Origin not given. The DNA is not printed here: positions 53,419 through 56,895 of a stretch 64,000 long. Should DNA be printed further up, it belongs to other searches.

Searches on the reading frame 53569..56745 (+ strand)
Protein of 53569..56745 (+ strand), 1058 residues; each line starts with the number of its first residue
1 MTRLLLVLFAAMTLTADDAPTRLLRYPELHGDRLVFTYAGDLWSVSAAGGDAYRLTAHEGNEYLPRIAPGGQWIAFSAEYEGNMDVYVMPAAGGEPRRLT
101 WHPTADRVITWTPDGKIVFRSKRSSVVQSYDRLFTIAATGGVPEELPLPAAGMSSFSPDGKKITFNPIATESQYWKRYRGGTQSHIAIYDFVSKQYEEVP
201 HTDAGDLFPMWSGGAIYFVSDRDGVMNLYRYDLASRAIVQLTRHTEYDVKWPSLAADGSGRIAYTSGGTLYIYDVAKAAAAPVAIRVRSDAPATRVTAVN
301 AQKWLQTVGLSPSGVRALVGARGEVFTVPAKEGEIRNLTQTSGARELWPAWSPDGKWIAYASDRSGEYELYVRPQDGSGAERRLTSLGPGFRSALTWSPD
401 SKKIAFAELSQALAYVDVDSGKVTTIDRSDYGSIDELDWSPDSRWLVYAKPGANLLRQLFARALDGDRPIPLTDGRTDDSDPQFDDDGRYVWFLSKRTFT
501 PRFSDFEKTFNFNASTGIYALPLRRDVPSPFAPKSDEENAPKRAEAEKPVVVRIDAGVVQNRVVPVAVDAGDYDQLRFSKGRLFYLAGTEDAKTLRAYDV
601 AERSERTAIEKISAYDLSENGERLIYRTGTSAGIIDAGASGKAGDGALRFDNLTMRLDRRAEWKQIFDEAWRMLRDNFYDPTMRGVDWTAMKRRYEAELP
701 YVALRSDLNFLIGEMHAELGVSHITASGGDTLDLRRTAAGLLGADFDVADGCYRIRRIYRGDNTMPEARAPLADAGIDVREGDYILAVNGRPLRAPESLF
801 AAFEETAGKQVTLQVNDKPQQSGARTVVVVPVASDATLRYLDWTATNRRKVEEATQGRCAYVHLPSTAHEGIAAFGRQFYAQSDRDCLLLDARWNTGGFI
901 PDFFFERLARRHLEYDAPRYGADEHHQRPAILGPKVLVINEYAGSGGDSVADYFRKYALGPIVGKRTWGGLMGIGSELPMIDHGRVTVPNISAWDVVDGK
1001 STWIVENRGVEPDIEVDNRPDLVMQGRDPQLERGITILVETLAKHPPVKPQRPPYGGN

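Call 30: find_encoding_contigs(protein=window:53569-56745:+, flank=10000, max_places=1)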
Protein window:53569-56745:+ (1058 aa): 3 contigs read that carry it; 1 place shown.
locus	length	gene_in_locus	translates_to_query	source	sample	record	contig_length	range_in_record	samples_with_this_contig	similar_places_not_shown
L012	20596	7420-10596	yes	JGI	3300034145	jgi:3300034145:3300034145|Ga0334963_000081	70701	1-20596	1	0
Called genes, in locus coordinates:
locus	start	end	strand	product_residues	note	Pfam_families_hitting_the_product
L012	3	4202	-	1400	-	?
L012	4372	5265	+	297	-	PF00903:Glyoxalase (faint), PF06983:3-dmu-9_3-mt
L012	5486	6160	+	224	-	-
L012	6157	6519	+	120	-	PF20434:BD-FAE, PF00326:Peptidase_S9 (weak)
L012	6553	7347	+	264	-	PF12833:HTH_18, PF00165:HTH_AraC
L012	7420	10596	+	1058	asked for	PF26549:Tricorn_N, PF00930:DPPIV_N, PF26549:Tricorn_N, PF26550:Tricorn_2nd, PF07676:PD40, PF14684:Tricorn_C1, PF14685:PDZ_Tricorn, PF03572:Peptidase_S41, +2 more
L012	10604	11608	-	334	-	PF12146:Hydrolase_4 (weak), PF00561:Abhydrolase_1 (faint), PF00326:Peptidase_S9 (faint)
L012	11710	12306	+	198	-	PF07638:Sigma70_ECF (weak), PF04542:Sigma70_r2, PF08281:Sigma70_r4_2, PF04545:Sigma70_r4 (weak)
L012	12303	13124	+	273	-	PF13490:zf-HC2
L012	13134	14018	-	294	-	PF00126:HTH_1, PF03466:LysR_substrate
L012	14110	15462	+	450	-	PF00083:Sugar_tr (weak), PF05977:MFS_3, PF07690:MFS_1, PF03137:OATP (weak), PF07690:MFS_1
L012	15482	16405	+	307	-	PF06719:AraC_N, PF00165:HTH_AraC, PF12833:HTH_18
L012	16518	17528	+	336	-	PF08240:ADH_N, PF16912:Glu_dehyd_C (weak), PF00107:ADH_zinc_N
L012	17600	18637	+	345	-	PF02129:Peptidase_S15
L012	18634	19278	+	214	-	PF07883:Cupin_2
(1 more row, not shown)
